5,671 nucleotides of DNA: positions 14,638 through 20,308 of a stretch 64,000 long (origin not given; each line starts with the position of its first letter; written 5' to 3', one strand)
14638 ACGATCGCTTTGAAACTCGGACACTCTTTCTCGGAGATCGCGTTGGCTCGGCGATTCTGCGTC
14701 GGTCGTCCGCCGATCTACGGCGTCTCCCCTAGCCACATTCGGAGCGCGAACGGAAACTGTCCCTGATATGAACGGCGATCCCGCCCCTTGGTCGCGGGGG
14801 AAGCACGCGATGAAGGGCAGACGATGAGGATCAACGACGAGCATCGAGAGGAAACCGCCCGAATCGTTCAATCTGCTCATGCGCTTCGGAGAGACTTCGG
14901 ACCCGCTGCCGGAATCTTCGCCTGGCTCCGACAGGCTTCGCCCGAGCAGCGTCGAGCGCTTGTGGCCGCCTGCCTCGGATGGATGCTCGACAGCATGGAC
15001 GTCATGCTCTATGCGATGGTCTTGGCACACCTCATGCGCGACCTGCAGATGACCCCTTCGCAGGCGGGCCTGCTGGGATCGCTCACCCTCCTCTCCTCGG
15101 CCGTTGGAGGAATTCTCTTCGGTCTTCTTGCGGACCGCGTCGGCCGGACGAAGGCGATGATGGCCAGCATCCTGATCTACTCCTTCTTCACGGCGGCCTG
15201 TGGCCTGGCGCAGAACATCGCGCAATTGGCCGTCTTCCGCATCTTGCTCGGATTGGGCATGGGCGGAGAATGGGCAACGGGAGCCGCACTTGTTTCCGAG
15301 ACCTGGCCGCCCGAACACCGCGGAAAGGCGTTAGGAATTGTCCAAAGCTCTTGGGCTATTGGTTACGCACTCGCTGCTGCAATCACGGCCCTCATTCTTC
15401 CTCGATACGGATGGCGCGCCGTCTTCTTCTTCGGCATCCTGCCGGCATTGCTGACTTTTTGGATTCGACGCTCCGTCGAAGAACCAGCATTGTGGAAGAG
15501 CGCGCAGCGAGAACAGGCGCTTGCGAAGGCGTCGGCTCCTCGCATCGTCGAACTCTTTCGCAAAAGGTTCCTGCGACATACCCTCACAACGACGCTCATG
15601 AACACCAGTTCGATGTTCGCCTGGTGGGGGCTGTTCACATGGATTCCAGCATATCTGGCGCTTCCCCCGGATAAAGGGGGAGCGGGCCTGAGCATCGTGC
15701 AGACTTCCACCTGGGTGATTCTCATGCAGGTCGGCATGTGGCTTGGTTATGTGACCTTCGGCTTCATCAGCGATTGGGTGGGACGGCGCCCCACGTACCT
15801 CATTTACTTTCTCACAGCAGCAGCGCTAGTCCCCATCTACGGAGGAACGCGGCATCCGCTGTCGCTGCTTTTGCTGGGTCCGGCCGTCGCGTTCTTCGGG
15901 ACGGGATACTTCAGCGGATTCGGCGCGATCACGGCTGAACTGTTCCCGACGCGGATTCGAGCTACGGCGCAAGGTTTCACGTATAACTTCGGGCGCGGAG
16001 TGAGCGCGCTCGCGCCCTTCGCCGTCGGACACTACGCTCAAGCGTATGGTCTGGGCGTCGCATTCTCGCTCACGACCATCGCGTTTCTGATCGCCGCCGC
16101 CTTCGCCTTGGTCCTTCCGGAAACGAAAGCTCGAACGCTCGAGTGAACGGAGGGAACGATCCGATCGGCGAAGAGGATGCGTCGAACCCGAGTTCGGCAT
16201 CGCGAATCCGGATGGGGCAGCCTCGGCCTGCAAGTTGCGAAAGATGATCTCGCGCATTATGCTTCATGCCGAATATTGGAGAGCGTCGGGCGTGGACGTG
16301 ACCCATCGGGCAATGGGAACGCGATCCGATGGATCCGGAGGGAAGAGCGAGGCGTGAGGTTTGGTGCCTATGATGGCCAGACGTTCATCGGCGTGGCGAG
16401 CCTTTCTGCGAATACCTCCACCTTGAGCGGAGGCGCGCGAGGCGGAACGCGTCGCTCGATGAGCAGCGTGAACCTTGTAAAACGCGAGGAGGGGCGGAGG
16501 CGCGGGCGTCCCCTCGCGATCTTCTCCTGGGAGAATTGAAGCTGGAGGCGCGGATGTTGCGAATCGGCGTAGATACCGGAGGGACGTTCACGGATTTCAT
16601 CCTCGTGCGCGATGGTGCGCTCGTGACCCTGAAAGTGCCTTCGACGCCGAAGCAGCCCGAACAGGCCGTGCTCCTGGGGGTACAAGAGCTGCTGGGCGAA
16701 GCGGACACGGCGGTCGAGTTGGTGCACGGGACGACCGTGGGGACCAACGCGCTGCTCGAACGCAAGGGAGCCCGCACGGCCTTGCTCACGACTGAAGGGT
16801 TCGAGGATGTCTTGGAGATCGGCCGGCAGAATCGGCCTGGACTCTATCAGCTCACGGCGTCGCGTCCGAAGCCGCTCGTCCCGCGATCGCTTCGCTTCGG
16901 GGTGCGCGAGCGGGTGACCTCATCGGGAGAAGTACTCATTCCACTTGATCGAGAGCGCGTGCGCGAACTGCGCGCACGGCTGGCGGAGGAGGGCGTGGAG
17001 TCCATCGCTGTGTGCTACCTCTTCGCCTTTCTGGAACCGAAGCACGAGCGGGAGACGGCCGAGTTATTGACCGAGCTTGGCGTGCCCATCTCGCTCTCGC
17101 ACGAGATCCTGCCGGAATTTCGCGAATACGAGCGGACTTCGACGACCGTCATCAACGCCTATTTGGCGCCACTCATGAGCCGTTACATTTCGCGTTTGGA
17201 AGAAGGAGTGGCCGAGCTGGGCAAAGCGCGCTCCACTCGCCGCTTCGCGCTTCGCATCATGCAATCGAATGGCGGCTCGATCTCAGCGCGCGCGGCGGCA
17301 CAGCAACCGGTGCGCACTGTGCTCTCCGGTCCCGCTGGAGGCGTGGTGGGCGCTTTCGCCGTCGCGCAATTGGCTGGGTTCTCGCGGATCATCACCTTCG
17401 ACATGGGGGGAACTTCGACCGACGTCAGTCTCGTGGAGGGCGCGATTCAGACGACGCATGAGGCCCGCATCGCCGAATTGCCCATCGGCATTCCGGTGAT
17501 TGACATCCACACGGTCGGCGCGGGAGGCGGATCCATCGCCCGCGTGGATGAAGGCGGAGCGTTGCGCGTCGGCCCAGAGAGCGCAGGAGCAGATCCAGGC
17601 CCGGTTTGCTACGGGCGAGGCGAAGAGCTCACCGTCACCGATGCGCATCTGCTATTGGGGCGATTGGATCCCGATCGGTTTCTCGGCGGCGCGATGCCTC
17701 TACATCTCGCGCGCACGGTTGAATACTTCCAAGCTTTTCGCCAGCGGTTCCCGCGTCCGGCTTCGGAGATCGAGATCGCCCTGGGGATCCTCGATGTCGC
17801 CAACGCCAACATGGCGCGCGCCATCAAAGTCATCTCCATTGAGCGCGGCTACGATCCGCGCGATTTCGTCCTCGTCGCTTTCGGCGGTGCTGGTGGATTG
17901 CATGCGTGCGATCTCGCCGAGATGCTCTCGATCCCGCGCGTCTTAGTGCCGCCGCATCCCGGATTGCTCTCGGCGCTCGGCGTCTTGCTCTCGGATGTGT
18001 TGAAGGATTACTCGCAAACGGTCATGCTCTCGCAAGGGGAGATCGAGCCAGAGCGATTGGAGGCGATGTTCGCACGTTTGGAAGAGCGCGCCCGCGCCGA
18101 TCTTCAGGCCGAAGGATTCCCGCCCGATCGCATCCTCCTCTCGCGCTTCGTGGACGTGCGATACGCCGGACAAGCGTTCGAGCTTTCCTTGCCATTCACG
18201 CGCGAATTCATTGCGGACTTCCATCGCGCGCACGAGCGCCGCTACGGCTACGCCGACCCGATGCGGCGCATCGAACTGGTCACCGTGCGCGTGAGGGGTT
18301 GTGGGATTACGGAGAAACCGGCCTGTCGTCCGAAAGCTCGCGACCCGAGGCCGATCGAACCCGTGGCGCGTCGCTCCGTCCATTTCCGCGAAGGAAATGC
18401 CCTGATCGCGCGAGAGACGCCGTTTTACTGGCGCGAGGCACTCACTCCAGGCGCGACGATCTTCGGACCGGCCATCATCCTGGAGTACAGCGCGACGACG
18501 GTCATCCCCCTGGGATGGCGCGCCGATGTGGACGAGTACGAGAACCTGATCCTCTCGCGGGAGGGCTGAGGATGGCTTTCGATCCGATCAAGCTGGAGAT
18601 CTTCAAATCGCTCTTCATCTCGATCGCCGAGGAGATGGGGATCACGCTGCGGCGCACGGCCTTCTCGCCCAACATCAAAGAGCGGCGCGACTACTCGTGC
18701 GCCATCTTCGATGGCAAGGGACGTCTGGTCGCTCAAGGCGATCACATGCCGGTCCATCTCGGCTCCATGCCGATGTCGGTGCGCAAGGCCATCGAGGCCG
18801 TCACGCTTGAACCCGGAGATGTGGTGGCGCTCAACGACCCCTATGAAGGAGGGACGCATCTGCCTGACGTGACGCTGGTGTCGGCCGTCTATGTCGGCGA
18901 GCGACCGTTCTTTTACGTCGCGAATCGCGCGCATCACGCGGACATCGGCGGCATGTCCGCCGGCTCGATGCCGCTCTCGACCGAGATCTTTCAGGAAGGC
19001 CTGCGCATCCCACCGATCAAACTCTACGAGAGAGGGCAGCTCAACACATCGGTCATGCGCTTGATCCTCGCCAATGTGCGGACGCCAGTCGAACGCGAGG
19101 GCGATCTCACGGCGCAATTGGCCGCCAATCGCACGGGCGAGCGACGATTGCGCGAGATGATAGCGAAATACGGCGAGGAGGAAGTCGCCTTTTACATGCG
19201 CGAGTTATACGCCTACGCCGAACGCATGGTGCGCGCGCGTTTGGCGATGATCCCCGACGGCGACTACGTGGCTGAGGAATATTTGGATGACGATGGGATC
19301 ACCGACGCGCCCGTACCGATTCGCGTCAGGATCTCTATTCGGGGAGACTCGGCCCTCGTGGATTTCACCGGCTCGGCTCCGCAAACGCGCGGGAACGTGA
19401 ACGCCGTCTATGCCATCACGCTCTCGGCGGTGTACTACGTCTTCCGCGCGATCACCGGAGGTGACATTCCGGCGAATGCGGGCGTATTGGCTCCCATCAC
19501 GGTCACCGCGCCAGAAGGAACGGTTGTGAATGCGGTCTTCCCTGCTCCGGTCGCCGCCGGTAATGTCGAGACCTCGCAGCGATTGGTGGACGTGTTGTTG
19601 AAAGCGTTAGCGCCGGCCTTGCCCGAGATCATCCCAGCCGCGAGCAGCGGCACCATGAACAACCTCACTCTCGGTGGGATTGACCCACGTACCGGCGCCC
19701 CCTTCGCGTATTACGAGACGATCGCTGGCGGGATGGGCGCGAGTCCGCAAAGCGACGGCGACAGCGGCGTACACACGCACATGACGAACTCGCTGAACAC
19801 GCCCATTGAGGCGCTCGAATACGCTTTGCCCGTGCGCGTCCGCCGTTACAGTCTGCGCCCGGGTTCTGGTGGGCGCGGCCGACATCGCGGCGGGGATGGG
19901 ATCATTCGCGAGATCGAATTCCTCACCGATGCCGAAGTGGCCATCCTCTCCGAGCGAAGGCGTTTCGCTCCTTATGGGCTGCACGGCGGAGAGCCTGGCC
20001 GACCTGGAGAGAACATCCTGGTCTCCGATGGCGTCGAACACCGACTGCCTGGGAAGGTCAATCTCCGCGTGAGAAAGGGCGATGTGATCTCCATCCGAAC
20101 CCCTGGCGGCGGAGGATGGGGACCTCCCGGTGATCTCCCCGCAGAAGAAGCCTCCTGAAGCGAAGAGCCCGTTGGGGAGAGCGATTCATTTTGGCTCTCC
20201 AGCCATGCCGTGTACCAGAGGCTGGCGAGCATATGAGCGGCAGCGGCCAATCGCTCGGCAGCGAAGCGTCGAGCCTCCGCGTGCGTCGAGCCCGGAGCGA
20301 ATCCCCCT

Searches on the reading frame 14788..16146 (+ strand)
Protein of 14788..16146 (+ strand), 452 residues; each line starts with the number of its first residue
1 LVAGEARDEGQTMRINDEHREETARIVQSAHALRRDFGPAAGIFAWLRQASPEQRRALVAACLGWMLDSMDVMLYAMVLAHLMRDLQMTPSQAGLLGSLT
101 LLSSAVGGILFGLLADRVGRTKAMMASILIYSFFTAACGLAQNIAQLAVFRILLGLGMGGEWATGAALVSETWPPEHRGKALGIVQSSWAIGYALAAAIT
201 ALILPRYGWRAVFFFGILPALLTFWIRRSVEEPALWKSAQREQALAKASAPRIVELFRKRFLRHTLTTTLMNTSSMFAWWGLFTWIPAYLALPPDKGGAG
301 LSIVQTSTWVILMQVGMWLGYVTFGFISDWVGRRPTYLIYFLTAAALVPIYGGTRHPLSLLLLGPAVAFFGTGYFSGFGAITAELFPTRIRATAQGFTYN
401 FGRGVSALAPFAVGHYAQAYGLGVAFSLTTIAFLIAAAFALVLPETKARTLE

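Call 46: search_protein_families(library=pfam, proteins=[window:14788-16146:+], max_evalue=0.00001)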
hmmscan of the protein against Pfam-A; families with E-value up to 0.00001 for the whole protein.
window:14788-16146:+ (452 aa): 2 families
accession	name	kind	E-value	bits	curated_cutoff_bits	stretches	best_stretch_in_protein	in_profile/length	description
PF07690.21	MFS_1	-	3e-50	171.5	33.4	2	63-289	3-228/347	Major Facilitator Superfamily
PF00083.30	Sugar_tr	-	2.6e-32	112.7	22.3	1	89-251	44-212/452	Sugar (and other) transporter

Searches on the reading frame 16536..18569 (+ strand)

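Call 46: search_protein_families(library=pfam, proteins=[window:16536-18569:+], max_evalue=0.00001)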
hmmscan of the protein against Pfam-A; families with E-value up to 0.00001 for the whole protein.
window:16536-18569:+ (677 aa): 3 families
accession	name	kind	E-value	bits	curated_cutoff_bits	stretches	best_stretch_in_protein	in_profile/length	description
PF01968.24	Hydantoinase_A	-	2.4e-99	332.7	22.9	1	200-491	1-290/291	Hydantoinase/oxoprolinase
PF05378.19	Hydant_A_N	-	2.4e-55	187.4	25.2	1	9-181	1-175/176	Hydantoinase/oxoprolinase N-terminal region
PF19278.4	Hydant_A_C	-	5.5e-10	39.4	21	1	506-669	12-186/193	Hydantoinase/oxoprolinase C-terminal domain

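Call 67: search_protein_families(library=ncbifam, proteins=[window:16536-18569:+], max_evalue=0.00001)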
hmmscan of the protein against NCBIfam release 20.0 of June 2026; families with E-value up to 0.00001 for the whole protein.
window:16536-18569:+ (677 aa): 3 families
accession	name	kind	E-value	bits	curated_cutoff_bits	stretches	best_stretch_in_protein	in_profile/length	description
NF050156.1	CapLactmsAlpCapA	equivalog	1.4e-160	535.9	1000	1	9-672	2-684/689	caprolactamase subunit alpha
NF042975.2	AcphenoCarb_ApcC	equivalog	7e-94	315.4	1500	1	5-547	6-571/733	acetophenone carboxylase subunit gamma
NF042960.1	AcphenoCarb_ApcA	equivalog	3e-61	207.5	1250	1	7-675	1-657/658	acetophenone carboxylase subunit alpha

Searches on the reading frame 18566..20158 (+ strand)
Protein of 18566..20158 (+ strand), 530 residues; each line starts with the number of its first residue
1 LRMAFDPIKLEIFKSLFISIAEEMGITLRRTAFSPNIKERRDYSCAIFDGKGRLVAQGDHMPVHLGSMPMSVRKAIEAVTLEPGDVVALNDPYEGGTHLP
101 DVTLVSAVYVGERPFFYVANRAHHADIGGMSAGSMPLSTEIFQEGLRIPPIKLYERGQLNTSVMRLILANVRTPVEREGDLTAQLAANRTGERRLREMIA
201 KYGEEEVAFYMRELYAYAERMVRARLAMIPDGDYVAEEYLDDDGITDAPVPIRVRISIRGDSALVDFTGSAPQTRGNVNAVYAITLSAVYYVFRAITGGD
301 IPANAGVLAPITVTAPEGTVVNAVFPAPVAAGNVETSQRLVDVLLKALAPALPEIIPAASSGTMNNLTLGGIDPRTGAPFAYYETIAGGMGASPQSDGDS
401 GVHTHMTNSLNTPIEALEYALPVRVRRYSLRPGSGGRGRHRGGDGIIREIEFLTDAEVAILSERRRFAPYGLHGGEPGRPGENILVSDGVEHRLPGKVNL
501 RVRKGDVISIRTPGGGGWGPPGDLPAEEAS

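Call 46: search_protein_families(library=pfam, proteins=[window:18566-20158:+], max_evalue=0.00001)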
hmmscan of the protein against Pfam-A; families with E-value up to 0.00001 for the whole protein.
window:18566-20158:+ (530 aa): 1 family
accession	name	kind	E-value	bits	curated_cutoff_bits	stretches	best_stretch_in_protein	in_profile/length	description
PF02538.19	Hydantoinase_B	-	1e-225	750.5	26.8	1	6-521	1-519/519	Hydantoinase B/oxoprolinase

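Call 67: search_protein_families(library=ncbifam, proteins=[window:18566-20158:+], max_evalue=0.00001)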
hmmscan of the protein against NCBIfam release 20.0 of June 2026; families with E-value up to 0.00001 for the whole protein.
window:18566-20158:+ (530 aa): 2 families
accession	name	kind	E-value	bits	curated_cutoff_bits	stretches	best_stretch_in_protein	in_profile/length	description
NF050157.1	CapLactmsBetCapB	equivalog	3.1e-89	299.8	1000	1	6-527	2-535/577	caprolactamase subunit beta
NF042976.1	AcphenoCarb_ApcD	equivalog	9.4e-22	77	1500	1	78-448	105-485/685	acetophenone carboxylase subunit delta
